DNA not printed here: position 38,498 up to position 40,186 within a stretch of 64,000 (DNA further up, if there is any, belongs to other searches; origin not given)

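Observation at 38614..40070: A 1.4-kb foreign block is bracketed by two identical copies of a 33-nt palindromic terminator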

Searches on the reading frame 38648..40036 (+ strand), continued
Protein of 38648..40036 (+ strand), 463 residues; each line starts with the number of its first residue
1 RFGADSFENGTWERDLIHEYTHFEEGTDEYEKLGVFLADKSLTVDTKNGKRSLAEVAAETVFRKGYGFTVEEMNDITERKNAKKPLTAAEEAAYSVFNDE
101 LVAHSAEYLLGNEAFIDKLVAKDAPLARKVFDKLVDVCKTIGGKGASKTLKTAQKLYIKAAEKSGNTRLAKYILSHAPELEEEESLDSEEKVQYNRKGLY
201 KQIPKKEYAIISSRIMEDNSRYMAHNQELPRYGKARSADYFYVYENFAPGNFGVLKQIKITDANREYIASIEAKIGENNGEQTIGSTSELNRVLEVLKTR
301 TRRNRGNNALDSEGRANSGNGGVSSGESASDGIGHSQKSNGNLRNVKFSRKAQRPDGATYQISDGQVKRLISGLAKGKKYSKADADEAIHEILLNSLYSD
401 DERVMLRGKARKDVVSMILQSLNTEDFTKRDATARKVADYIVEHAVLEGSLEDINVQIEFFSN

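Call 38: find_related_loci(query=window:38648-40036:+, collection=viral_contigs, flank=10000)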
Query window:38648-40036:+ (463 aa) in viral_contigs; peptide patterns used: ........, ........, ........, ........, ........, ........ (x = any residue, [..] = any of these).
7 stretches matched a pattern; 1 encode a relative of the query (tblastn E <= 1e-3); 1 distinct loci.
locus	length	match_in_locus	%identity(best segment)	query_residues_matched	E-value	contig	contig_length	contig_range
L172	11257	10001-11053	53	2-352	7e-96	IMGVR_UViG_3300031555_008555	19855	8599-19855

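Call 59: search_protein_families(library=pfam, proteins=[L172:439-3066:+, L172:3067-5187:+, L172:5376-5951:+, L172:5929-6366:+, L172:6370-7299:+, L172:7139-8395:+, L172:8613-8984:+, L172:8990-11257:+], max_evalue=0.001)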
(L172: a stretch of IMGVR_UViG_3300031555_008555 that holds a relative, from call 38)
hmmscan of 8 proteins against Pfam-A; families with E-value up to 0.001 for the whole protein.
L172:439-3066:+ (875 aa): 0 families

L172:3067-5187:+ (706 aa): 0 families

L172:5376-5951:+ (191 aa): 0 families

L172:5929-6366:+ (145 aa): 0 families

L172:6370-7299:+ (309 aa): 0 families

L172:7139-8395:+ (418 aa): 0 families

L172:8613-8984:+ (123 aa): 0 families

L172:8990-11257:+ (756 aa): 0 families

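Call 60: search_protein_families(library=phrogs, proteins=[L172:439-3066:+, L172:3067-5187:+, L172:5376-5951:+, L172:5929-6366:+, L172:6370-7299:+, L172:7139-8395:+, L172:8613-8984:+, L172:8990-11257:+], max_evalue=0.01)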
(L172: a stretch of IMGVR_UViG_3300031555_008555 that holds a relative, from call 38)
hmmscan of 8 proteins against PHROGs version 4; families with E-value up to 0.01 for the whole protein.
L172:439-3066:+ (875 aa): 1 family
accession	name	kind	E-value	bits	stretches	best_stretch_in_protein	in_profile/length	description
phrog_3287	-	head and packaging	2.1e-05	24.5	1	14-522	5-319/524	virion structural protein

L172:3067-5187:+ (706 aa): 0 families

L172:5376-5951:+ (191 aa): 1 family
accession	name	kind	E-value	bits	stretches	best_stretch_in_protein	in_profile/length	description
phrog_18592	-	unknown function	0.0028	18.5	1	17-39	1-23/41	-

L172:5929-6366:+ (145 aa): 0 families

L172:6370-7299:+ (309 aa): 0 families

L172:7139-8395:+ (418 aa): 0 families

L172:8613-8984:+ (123 aa): 0 families

L172:8990-11257:+ (756 aa): 0 families

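Call 62: find_related_loci(query=L172:439-3066:+, collection=viral_contigs, flank=10000)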
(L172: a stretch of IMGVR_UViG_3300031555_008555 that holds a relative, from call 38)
Query L172:439-3066:+ (875 aa) in viral_contigs; peptide patterns used: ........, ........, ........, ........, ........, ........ (x = any residue, [..] = any of these).
14 stretches matched a pattern; 9 encode a relative of the query (tblastn E <= 1e-3); 9 distinct loci.
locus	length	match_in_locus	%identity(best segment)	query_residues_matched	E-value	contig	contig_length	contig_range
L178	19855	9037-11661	100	1-875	0e+0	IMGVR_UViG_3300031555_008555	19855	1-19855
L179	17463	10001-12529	46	1-875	0e+0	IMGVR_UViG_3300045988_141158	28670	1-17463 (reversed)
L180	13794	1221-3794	41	1-875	0e+0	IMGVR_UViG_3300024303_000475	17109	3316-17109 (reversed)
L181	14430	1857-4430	41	1-875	0e+0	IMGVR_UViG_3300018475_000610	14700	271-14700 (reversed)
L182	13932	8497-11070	41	1-875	0e+0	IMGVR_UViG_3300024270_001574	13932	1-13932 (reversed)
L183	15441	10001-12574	41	1-875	0e+0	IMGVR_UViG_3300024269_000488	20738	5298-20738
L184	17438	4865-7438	41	1-875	0e+0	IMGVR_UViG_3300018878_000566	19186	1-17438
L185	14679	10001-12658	35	1-875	7e-130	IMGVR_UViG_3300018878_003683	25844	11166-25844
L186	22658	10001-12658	35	1-875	7e-130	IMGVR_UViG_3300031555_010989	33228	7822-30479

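Call 65: search_protein_families(library=phrogs, proteins=[L178:450-947:+, L178:1258-1653:+, L178:1734-2216:+, L178:2213-4027:+, L178:4302-6248:+, L178:6312-7091:+, L178:7113-7979:+, L178:8405-9040:+], max_evalue=0.001)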
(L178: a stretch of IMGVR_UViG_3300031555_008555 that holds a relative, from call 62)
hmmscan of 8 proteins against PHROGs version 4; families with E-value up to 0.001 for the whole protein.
L178:450-947:+ (165 aa): 0 families

L178:1258-1653:+ (131 aa): 3 families
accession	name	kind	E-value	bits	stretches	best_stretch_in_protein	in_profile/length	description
phrog_36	-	transcription regulation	1.7e-10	41.9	1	3-131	70-187/220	transcriptional regulator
phrog_1740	-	transcription regulation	1.8e-06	27.7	1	29-129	115-214/567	RNA polymerase sigma factor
phrog_248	-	transcription regulation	0.00011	23.3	1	70-129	76-135/161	transcriptional activator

L178:1734-2216:+ (160 aa): 0 families

L178:2213-4027:+ (604 aa): 3 families
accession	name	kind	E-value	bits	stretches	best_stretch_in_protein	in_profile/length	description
phrog_24361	-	head and packaging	8e-20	72.2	1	433-565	4-137/162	terminase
phrog_38407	-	unknown function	1.5e-19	71.2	2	401-563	181-345/370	-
phrog_26724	-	unknown function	2e-11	44.8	1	58-227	21-185/192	-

L178:4302-6248:+ (648 aa): 1 family
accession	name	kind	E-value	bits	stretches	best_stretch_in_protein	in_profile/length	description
phrog_156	-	head and packaging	6e-44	151.5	1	39-639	38-647/681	portal protein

L178:6312-7091:+ (259 aa): 0 families

L178:7113-7979:+ (288 aa): 4 families
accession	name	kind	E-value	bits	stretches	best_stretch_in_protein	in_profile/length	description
phrog_267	-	head and packaging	1e-35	124.7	1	4-287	38-327/410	major head protein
phrog_283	-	head and packaging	1.9e-05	25.2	1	5-231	7-225/385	major head protein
phrog_3437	-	head and packaging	9.1e-05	22.8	1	155-286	154-292/294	major head protein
phrog_422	-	head and packaging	0.00023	21.7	1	54-218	50-210/297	major head protein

L178:8405-9040:+ (211 aa): 1 family
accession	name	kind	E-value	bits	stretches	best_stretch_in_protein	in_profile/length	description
phrog_13046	-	unknown function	6e-07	30.4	1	32-205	25-191/193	-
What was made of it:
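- Phage origin: L178 carries terminase, portal, major head and virion proteins, then the full-length gene (calls 60, 65).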

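Call 71: find_encoding_contigs(protein=P0012, flank=3000, max_places=4)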
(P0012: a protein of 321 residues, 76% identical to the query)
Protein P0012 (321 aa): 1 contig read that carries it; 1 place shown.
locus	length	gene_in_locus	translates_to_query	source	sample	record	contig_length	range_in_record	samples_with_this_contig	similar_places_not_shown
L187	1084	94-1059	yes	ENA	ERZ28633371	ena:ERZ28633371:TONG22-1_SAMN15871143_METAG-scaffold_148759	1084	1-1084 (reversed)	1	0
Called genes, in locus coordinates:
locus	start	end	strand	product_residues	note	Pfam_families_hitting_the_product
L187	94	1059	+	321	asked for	PF00849:PseudoU_synth_2 (weak)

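Call 72: find_encoding_contigs(protein=P0003, flank=6000, max_places=4)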
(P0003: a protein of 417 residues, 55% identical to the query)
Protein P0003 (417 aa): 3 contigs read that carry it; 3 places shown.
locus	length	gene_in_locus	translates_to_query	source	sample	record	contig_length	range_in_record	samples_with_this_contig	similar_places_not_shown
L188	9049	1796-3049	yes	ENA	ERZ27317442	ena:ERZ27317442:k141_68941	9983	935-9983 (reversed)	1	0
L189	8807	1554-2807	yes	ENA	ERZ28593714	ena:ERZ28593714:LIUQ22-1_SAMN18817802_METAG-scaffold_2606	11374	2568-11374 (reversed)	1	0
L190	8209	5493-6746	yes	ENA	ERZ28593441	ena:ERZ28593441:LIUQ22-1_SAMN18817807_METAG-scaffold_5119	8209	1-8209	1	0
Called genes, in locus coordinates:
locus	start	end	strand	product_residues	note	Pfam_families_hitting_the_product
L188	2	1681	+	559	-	?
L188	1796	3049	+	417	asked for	-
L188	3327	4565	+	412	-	PF05977:MFS_3, PF07690:MFS_1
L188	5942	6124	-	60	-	-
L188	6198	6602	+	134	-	-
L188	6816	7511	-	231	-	PF01048:PNP_UDP_1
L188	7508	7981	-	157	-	PF02664:LuxS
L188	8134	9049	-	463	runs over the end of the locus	PF28494:GlyRS_ins_1 (faint), PF00587:tRNA-synt_2b, PF03129:HGTP_anticodon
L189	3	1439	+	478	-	?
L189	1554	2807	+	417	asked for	-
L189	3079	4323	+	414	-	PF05977:MFS_3, PF07690:MFS_1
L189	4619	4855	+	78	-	-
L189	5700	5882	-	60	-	-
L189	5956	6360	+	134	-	-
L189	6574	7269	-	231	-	PF01048:PNP_UDP_1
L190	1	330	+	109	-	?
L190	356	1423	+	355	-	PF25209:Phage_capsid_4 (weak)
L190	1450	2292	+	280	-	-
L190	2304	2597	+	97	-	PF10779:XhlA (faint)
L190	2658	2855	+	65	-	PF16945:Phage_r1t_holin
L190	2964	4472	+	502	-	PF00270:DEAD (weak), PF06733:DEAD_2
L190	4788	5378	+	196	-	PF13307:Helicase_C_2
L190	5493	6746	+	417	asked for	-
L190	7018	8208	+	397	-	?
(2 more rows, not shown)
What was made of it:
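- The polyvalent gene is the last prophage gene before host genes in L188-L190 (call 72).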

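Call 97: search_protein_families(library=pfam, proteins=[P0002, L171:7768-12720:+, L171:4102-5883:+, P0011, P0009], max_evalue=0.001)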
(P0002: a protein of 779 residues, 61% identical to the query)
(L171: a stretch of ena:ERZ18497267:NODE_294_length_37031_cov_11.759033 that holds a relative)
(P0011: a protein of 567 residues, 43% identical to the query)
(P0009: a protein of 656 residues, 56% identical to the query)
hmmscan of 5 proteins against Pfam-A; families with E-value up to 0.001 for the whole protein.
P0002 (779 aa): 1 family
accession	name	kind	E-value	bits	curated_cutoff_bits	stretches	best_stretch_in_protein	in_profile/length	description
PF18760.7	ART-PolyVal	-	4.4e-17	63.6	31.2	1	515-634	1-116/140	ADP-Ribosyltransferase in polyvalent proteins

L171:7768-12720:+ (1650 aa): 1 family
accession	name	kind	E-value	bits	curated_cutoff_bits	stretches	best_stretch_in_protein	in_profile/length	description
PF18760.7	ART-PolyVal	-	9.4e-13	49.6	31.2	1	225-328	1-135/140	ADP-Ribosyltransferase in polyvalent proteins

L171:4102-5883:+ (593 aa): 0 families

P0011 (567 aa): 1 family
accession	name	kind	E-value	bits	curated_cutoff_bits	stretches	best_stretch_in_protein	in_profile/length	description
PF18798.6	LPD3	-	9.9e-10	39.1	27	1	319-424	3-109/114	Large polyvalent protein-associated domain 3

P0009 (656 aa): 2 families
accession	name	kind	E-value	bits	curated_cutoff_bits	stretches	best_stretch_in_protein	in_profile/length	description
PF18760.7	ART-PolyVal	-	9.7e-22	78.7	31.2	2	231-301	1-66/140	ADP-Ribosyltransferase in polyvalent proteins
PF18798.6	LPD3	-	3.3e-08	34.2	27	1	73-165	22-110/114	Large polyvalent protein-associated domain 3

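Call 100: search_protein_families(library=pfam, proteins=[L186:1602-2492:+, L179:393-1007:+, L179:2441-3094:+, L184:10774-11814:+, L184:13158-14192:+, L184:14158-15876:+, L184:15891-17438:+, L186:17938-22656:+, L183:13898-15439:+, L179:12807-14378:+], max_evalue=0.001)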
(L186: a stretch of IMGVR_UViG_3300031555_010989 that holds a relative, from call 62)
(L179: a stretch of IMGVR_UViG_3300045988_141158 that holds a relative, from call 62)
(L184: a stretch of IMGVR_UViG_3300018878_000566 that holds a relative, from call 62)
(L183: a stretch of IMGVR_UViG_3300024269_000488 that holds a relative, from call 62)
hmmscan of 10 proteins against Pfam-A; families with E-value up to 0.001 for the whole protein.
L186:1602-2492:+ (296 aa): 0 families

L179:393-1007:+ (204 aa): 0 families

L179:2441-3094:+ (217 aa): 1 family
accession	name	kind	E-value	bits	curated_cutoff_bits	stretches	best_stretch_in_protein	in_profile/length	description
PF13518.12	HTH_28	-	8.7e-05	23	25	1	49-80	10-40/52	Helix-turn-helix domain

L184:10774-11814:+ (346 aa): 1 family
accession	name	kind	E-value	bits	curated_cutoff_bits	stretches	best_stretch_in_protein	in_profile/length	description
PF00078.32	RVT_1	-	3.5e-17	63.2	29.6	1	58-254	7-203/205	Reverse transcriptase (RNA-dependent DNA polymerase)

L184:13158-14192:+ (344 aa): 0 families

L184:14158-15876:+ (572 aa): 0 families

L184:15891-17438:+ (516 aa): 0 families

L186:17938-22656:+ (1573 aa): 1 family
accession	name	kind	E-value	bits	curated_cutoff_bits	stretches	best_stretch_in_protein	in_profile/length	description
PF18798.6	LPD3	-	7.8e-15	55.5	27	1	1036-1144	12-114/114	Large polyvalent protein-associated domain 3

L183:13898-15439:+ (514 aa): 1 family
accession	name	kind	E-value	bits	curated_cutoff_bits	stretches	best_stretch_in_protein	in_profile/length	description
PF13620.12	CarboxypepD_reg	-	2.3e-06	28.3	32.3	1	91-140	7-55/82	Carboxypeptidase regulatory-like domain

L179:12807-14378:+ (523 aa): 0 families
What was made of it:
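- No integrase was found on the partial phage contigs (calls 59, 60, 65, 100).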
